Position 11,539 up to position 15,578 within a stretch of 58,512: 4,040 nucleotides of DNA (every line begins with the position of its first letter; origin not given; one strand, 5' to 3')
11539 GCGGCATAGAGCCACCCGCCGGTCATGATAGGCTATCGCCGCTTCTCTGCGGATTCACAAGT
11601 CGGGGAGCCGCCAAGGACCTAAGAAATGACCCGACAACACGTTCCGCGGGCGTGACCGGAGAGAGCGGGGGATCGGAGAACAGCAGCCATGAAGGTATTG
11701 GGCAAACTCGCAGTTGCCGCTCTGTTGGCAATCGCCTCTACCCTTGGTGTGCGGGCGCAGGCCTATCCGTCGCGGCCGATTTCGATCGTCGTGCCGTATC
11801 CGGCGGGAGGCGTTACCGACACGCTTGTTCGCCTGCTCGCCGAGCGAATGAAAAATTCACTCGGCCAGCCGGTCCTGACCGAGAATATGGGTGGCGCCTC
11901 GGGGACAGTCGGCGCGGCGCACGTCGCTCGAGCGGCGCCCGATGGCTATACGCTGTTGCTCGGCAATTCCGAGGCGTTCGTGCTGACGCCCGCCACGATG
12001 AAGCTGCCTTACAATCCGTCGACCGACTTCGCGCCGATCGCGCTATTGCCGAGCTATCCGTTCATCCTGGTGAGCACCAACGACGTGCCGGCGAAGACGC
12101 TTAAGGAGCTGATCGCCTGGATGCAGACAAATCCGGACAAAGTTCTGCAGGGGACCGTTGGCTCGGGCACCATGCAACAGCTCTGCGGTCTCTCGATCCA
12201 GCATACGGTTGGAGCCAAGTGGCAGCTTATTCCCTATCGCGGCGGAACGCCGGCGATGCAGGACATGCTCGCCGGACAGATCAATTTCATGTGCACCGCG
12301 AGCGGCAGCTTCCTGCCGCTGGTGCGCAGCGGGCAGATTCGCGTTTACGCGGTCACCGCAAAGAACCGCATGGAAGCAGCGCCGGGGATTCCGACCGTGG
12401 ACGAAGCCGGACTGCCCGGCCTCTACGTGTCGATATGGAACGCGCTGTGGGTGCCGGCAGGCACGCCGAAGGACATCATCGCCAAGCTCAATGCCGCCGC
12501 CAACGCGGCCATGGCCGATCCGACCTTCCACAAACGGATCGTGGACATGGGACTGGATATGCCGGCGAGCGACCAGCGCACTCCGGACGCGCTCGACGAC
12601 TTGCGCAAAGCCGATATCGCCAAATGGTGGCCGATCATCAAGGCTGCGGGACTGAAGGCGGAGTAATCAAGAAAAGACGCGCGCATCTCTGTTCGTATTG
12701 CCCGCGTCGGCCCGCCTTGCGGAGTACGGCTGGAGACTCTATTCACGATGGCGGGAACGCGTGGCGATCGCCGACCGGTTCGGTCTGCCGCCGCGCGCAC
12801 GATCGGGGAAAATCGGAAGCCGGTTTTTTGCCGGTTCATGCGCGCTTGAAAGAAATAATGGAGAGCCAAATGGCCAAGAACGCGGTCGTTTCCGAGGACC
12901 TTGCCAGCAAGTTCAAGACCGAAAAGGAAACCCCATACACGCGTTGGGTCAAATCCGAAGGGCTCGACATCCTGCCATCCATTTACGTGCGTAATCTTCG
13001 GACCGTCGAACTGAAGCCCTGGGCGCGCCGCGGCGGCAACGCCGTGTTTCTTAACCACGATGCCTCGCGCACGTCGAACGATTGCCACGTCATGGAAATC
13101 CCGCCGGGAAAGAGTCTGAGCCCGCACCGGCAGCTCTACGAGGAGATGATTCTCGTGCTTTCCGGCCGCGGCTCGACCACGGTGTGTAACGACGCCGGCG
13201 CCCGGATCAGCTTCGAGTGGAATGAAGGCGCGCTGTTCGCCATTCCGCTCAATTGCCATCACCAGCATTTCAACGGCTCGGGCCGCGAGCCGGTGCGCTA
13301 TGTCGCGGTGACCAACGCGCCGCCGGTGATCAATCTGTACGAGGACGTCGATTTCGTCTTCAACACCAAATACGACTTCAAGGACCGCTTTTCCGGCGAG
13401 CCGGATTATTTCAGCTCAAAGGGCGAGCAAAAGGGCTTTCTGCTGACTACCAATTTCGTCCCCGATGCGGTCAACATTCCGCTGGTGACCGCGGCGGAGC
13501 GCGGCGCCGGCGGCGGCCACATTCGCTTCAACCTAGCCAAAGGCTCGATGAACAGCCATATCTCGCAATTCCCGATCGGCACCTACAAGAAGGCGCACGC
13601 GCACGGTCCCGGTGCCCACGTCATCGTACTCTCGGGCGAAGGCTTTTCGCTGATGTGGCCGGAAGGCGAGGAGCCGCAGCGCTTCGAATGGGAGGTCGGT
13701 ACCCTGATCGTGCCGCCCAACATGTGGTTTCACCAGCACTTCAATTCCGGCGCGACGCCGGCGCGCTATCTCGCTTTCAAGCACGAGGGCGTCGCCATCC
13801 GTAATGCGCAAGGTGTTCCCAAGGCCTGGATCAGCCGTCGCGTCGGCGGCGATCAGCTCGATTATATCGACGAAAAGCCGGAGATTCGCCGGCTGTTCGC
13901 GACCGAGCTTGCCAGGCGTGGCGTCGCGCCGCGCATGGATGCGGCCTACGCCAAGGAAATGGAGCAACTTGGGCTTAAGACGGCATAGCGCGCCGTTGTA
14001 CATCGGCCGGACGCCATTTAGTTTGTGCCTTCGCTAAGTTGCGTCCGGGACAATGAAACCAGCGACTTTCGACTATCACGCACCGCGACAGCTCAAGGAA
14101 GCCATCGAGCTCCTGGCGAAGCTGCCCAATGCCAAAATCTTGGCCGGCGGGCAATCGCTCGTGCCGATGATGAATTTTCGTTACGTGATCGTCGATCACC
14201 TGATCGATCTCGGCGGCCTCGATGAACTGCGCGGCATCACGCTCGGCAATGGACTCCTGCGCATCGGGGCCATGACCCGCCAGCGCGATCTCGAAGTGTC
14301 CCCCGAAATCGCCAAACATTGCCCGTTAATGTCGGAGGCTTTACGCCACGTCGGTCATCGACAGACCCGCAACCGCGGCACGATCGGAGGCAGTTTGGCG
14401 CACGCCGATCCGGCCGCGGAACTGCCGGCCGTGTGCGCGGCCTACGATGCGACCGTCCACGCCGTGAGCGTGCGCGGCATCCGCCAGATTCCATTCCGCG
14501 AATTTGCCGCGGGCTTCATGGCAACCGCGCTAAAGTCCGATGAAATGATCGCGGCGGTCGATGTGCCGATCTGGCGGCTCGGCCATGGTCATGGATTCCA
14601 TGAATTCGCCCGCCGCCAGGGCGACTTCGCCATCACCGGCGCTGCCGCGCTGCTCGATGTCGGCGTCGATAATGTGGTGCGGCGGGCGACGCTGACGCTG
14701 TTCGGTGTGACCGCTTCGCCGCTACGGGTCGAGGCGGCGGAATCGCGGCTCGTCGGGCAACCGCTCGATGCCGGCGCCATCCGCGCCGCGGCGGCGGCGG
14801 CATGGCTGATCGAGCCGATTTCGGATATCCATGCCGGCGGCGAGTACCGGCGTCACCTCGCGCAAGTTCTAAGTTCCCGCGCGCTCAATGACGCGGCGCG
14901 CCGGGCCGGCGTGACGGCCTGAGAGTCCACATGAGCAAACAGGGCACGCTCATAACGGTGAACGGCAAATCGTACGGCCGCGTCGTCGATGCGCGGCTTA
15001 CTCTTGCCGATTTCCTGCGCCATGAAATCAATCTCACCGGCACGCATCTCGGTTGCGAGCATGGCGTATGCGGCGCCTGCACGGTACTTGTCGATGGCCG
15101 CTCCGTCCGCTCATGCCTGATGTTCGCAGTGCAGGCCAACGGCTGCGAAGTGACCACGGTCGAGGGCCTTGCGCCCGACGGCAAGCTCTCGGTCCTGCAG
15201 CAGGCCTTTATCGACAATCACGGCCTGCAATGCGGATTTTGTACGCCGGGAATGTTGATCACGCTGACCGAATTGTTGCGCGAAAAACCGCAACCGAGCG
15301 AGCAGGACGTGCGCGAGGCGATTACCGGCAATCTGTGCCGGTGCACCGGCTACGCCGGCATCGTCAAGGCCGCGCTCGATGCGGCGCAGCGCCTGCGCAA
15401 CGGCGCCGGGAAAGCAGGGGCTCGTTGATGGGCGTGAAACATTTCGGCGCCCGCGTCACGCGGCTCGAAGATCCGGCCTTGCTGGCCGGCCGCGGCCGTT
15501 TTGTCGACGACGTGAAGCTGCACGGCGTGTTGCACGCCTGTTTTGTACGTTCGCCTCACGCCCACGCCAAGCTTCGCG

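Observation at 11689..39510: Accessory catabolic island built around three divergent UbiD decarboxylases and a single UbiX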

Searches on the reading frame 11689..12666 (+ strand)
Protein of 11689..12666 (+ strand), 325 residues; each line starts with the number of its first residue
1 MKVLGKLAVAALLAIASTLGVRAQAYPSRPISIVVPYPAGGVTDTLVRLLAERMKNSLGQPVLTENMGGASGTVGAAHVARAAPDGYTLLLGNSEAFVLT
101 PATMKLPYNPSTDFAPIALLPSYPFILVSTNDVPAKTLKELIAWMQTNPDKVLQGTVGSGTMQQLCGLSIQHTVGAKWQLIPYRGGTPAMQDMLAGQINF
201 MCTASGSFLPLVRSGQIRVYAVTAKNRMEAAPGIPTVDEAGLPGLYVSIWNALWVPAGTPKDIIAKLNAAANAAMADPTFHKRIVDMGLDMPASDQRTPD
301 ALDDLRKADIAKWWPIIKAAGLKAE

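Call 9: search_protein_families(library=pfam, proteins=[window:11689-12666:+])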
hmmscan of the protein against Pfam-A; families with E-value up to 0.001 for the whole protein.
window:11689-12666:+ (325 aa): 1 family
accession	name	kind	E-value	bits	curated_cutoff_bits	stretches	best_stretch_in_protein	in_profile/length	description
PF03401.19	TctC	-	5.8e-64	216.7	27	1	47-322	2-274/274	Tripartite tricarboxylate transporter family receptor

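Call 14: search_protein_families(library=ncbifam, proteins=[window:11689-12666:+], max_evalue=0.00001)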
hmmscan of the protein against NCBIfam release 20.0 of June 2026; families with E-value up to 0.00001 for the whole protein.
window:11689-12666:+ (325 aa): 0 families

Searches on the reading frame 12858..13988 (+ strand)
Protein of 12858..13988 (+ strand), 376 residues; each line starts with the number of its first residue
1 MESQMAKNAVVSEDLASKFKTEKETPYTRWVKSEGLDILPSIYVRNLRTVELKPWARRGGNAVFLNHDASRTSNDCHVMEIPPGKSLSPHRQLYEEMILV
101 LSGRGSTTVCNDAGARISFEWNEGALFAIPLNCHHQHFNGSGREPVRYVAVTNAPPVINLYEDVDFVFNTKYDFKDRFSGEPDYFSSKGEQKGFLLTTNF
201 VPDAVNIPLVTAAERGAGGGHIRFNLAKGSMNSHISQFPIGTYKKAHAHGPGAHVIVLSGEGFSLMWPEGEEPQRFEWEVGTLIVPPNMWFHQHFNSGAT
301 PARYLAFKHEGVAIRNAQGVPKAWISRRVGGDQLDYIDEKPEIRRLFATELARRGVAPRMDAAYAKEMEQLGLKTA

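Call 9: search_protein_families(library=pfam, proteins=[window:12858-13988:+])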
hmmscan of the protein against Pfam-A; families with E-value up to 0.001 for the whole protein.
window:12858-13988:+ (376 aa): 4 families
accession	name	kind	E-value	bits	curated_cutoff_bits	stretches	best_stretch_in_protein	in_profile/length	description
PF07883.17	Cupin_2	-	1e-12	48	27.2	1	78-151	2-69/70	Cupin domain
PF00190.28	Cupin_1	-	4.9e-08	33.1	22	1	83-164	42-127/151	Cupin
PF02041.22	Auxin_BP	-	7.1e-06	26.2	21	1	78-165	48-140/167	Auxin binding protein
PF12973.13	Cupin_7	-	4.5e-05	23.6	27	0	49-106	10-65/105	ChrR Cupin-like domain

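Call 14: search_protein_families(library=ncbifam, proteins=[window:12858-13988:+], max_evalue=0.00001)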
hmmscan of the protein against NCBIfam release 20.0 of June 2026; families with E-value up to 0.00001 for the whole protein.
window:12858-13988:+ (376 aa): 1 family
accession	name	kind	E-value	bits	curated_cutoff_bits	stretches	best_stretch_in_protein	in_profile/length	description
NF049978.1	AminoSalDhMabB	equivalog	1.9e-07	30.8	650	0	76-155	251-323/351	5-aminosalicylate 1,2-dioxygenase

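Call 33: search_solved_structures(query=window:12858-13988:+, max_evalue=0.001)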
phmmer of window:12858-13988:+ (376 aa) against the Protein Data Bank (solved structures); distinct sequences matched with E-value up to 0.001: 1.
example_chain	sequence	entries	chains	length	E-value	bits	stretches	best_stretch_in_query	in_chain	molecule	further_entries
1lr5_A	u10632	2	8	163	8.2e-06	28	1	75-190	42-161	Auxin binding protein 1 | auxin-binding protein 1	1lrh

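Call 48: find_homologous_proteins(query=window:12858-13988:+, max_evalue=0.00001)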
Query window:12858-13988:+ (376 aa): 6020 proteins with E <= 0.00001 among 8000 candidates; the best 120 are listed.
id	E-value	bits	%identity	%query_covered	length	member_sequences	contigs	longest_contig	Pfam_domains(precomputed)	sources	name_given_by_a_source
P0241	2.0e-245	832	94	99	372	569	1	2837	PF07883.18,PF00190.29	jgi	jgi:oxalate decarboxylase/phosphoglucose isomerase-like protein (cupin superfamily)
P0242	6.1e-235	797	89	99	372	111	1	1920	PF07883.18,PF00190.29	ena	-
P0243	9.7e-234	793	87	100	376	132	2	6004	PF07883.18,PF02041.23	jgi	jgi:oxalate decarboxylase/phosphoglucose isomerase-like protein (cupin superfamily)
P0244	1.7e-233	792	88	100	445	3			PF07883.18,PF09523.16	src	-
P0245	3.4e-233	791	88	100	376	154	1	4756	PF07883.18,PF00190.29,PF02041.23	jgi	jgi:oxalate decarboxylase/phosphoglucose isomerase-like protein (cupin superfamily)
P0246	9.6e-231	783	86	100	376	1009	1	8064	PF07883.18,PF00190.29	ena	-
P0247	5.2e-212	722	80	98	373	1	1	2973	PF07883.18,PF00190.29,PF02041.23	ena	-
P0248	6.3e-212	721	79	98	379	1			PF07883.18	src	-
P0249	1.9e-211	720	80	95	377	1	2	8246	PF07883.18,PF00190.29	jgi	jgi:oxalate decarboxylase/phosphoglucose isomerase-like protein (cupin superfamily)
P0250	1.9e-211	720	80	98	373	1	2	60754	PF07883.18,PF00190.29,PF02041.23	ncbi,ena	-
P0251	4.3e-211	719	80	98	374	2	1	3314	PF07883.18,PF00190.29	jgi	jgi:oxalate decarboxylase/phosphoglucose isomerase-like protein (cupin superfamily)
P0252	5.4e-211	718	79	99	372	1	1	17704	PF07883.18,PF00190.29,PF02041.23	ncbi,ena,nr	ncbi:MAG: cupin domain-containing protein [Alphaproteobacteria bacterium]|nr:cupin domain-containing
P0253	1.3e-210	717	80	98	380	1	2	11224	PF07883.18,PF00190.29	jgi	jgi:oxalate decarboxylase/phosphoglucose isomerase-like protein (cupin superfamily)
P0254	6.0e-210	715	80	98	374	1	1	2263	PF07883.18,PF00190.29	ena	-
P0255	1.0e-209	714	78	99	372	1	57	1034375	PF07883.18,PF00190.29,PF02041.23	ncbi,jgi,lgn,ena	jgi:oxalate decarboxylase/phosphoglucose isomerase-like protein (cupin superfamily)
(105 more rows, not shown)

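Call 56: predict_structure(alignment_id=A1)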
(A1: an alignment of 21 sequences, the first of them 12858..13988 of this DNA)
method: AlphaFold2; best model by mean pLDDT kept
length: 376 residues; sequences in the alignment: 21
mean_pLDDT: 64.1   pTM: 0.69
mean pLDDT of the five models: 64.1, 56.4, 43.7, 33.2, 31.1
residues with pLDDT >= 90: 49; 70-90: 139; 50-70: 63; < 50: 125
segments of 3 or more residues with pLDDT < 50: 1-22, 70-73, 154-218, 310-338, 374-376
pLDDT, mean of each block of 10 residues (from residue 1): 30 42 64 86 88 92 76 72 93 79 90 84 81 84 88 47 37 34 30 29 29 41 54 70 61 80 79 85 77 80 74 35 31 43 79 74 64 45
secondary structure, 60 per line:
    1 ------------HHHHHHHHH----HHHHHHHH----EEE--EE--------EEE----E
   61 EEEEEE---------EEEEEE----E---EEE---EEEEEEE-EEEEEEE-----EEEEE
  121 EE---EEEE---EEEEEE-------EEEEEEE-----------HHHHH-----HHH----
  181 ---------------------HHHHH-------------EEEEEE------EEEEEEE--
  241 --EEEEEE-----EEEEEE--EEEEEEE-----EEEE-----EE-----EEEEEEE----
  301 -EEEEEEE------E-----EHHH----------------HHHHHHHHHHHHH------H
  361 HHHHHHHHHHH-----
elements in order: H13-21 H26-33 E38-40 E53-55 E60-66 E76-81 E90-92 E96-102 E104-110 E116-122 E126-129 E133-138 E146-152 H164-168 H202-206 E220-225 E232-238 E243-248 E254-259 E262-268 E274-277 E290-296 E302-308 H341-353 H360-371

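Call 58: fold_search(model_id=the predicted structure, library=pdb)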
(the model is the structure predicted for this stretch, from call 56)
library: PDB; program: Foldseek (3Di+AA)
matches with E <= 10: 1968; with E <= 0.001: 734
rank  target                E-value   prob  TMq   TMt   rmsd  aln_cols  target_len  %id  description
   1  5hi0                  2.2e-15  1.00  0.46  0.46  12.5       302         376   16  The Substrate Binding Mode and Chemical Basis of a Reaction Specificity Switch in Oxalate Decarboxylase (released 2016-04-06)
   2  3s0m                  2.3e-15  1.00  0.45  0.45  12.6       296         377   16  A Structural Element that Modulates Proton-Coupled Electron Transfer in Oxalate Decarboxylase (released 2012-04-25)
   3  6l9i_A                3.0e-15  1.00  0.45  0.50  11.0       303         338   15  Crystal Structure of Lactobacillus farciminis Oxalate Decarboxylase Formate Complex (released 2021-01-20)
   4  1uw8                  3.6e-15  1.00  0.47  0.46  12.5       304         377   15  CRYSTAL STRUCTURE OF OXALATE DECARBOXYLASE (released 2004-02-19)
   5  6ufi                  3.6e-15  1.00  0.45  0.45  12.5       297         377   15  W96Y Oxalate Decarboxylase (Bacillus subtilis) (released 2020-09-30)
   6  2uy8                  3.6e-15  1.00  0.46  0.46  12.4       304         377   16  R92A mutant of Bacillus subtilis Oxalate Decarboxylase OxdC (released 2007-08-21)
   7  2uy9                  4.0e-15  1.00  0.47  0.47  12.5       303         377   15  E162A mutant of Bacillus subtilis Oxalate Decarboxylase OxdC (released 2007-08-21)
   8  4met_A                4.0e-15  1.00  0.44  0.44  14.1       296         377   15  Assigning the EPR Fine Structure Parameters of the Mn(II) Centers in Bacillus subtilis Oxalate Decarboxylase by Site-D (released 2014-03-05)
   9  2uyb                  4.4e-15  1.00  0.47  0.47  12.4       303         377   15  S161A mutant of Bacillus subtilis Oxalate Decarboxylase OxdC (released 2007-08-21)
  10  5e1r_E                4.7e-15  1.00  0.43  0.45  13.1       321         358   16  Crystal structure of pecan (carya illinoinensis) vicilin, a new food allergen (released 2016-08-10)
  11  2v09                  5.9e-15  1.00  0.47  0.46  12.7       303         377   14  SENS161-164DSSN mutant of Bacillus subtilis Oxalate Decarboxylase OxdC (released 2007-10-30)
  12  2uya                  6.2e-15  1.00  0.45  0.45  12.5       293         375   15  DEL162-163 mutant of Bacillus subtilis Oxalate Decarboxylase OxdC (released 2007-08-21)
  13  5vg3_B                6.2e-15  1.00  0.45  0.45  12.5       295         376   15  Structure of Oxalate Decarboxylase from Bacillus subtilis at pH 4.6 (released 2017-10-18)
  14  5vg3_A                1.1e-14  1.00  0.45  0.45  11.2       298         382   15  Structure of Oxalate Decarboxylase from Bacillus subtilis at pH 4.6 (released 2017-10-18)
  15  6tzp                  1.3e-14  1.00  0.45  0.45  12.5       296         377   16  W96F Oxalate Decarboxylase (B. subtilis) (released 2021-02-17)
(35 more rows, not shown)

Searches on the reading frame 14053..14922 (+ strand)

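Call 9: search_protein_families(library=pfam, proteins=[window:14053-14922:+])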
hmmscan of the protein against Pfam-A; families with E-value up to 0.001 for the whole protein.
window:14053-14922:+ (289 aa): 2 families
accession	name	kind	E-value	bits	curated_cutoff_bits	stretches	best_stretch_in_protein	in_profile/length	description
PF00941.27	FAD_binding_5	-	7.1e-50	169.6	27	1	5-174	2-170/170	FAD binding domain in molybdopterin dehydrogenase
PF03450.22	CO_deh_flav_C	-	2.5e-20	73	25.5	1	182-280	3-101/102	CO dehydrogenase flavoprotein C-terminal domain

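Call 14: search_protein_families(library=ncbifam, proteins=[window:14053-14922:+], max_evalue=0.00001)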
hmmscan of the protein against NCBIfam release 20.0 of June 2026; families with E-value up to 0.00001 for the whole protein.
window:14053-14922:+ (289 aa): 8 families
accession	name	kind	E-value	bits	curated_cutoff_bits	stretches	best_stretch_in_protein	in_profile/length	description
NF041019.1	glyceraldDH_beta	equivalog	2.4e-72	243.5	350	1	1-280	1-279/280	glyceraldehyde dehydrogenase subunit beta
NF043083.1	XdhB_XDHase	equivalog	9.9e-42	143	310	1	7-286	6-288/289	xanthine dehydrogenase subunit XdhB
NF007427.0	PRK09971.1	equivalog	5e-38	131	287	1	8-286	7-288/292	xanthine dehydrogenase FAD-binding subunit XdhB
TIGR02963.1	xanthine_xdhA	equivalog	7e-38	130.4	467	1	8-276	195-463/468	xanthine dehydrogenase small subunit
TIGR03195.1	4hydrxCoA_B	equivalog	1.1e-22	80.5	404.55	2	6-116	5-115/321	4-hydroxybenzoyl-CoA reductase subunit beta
TIGR03199.1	pucC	equivalog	9.1e-19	67.8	306.05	1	11-241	1-228/264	xanthine dehydrogenase subunit C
TIGR03312.1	Se_sel_red_FAD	hypoth_equivalog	8.3e-12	44.8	241.5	1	8-280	4-249/257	molybdopterin-dependent oxidoreductase FAD-binding subunit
TIGR02969.1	mam_aldehyde_ox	subfamily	1.2e-10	39.6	1912.3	1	8-240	239-483/1330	aldehyde oxidase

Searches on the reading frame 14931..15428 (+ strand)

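Call 9: search_protein_families(library=pfam, proteins=[window:14931-15428:+])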
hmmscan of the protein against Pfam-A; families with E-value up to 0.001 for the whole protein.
window:14931-15428:+ (165 aa): 3 families
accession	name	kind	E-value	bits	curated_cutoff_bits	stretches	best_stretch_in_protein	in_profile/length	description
PF01799.25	Fer2_2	-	4.5e-31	107.2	30.3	1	76-148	1-74/75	[2Fe-2S] binding domain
PF00111.32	Fer2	-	3.3e-08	33.8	21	1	8-63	1-56/77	2Fe-2S iron-sulfur cluster binding domain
PF13085.11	Fer2_3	-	3.6e-06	27.4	27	1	41-80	51-89/107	2Fe-2S iron-sulfur cluster binding domain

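Call 14: search_protein_families(library=ncbifam, proteins=[window:14931-15428:+], max_evalue=0.00001)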
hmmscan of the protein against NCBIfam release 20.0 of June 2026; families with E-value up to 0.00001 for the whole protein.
window:14931-15428:+ (165 aa): 11 families
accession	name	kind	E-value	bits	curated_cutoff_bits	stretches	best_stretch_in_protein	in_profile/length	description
NF041020.1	glyceraldDH_gamma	equivalog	1.3e-62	210.2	290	1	8-156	15-163/164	glyceraldehyde dehydrogenase subunit gamma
TIGR03198.1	pucE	equivalog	1.9e-52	176.7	254.3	1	5-151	3-148/151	xanthine dehydrogenase subunit E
NF043084.2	XdhC_XDHase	equivalog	2e-51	173.4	217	1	8-149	5-147/151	xanthine dehydrogenase subunit XdhC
TIGR03193.1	4hydroxCoAred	equivalog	5.4e-50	169.2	257.8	1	8-149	4-145/148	4-hydroxybenzoyl-CoA reductase subunit gamma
TIGR02963.1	xanthine_xdhA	equivalog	4.2e-45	154.3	467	1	18-153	14-158/468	xanthine dehydrogenase small subunit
NF045668.1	pterin_aldehy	equivalog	2.3e-44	151.7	1100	1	7-157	4-157/905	molybdopterin-dependent aldehyde oxidoreductase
TIGR03311.1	Se_dep_XDH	equivalog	3.5e-43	147.8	830.45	1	9-159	4-151/848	selenium-dependent xanthine dehydrogenase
NF008514.0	PRK11433.1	equivalog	1.3e-42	145.8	322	1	8-154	55-216/218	aldehyde dehydrogenase iron-sulfur subunit PaoA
NF007387.0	PRK09908.1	equivalog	7.3e-41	139.3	212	1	8-152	11-156/159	xanthine dehydrogenase iron sulfur-binding subunit XdhC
TIGR02969.1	mam_aldehyde_ox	subfamily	3.6e-30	104.2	1912.3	1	7-148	4-157/1330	aldehyde oxidase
TIGR03313.1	Se_sel_red_Mo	hypoth_equivalog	3.7e-15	54.7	1101.9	1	44-158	37-151/951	molybdopterin-dependent oxidoreductase Mo/Fe-S-binding subunit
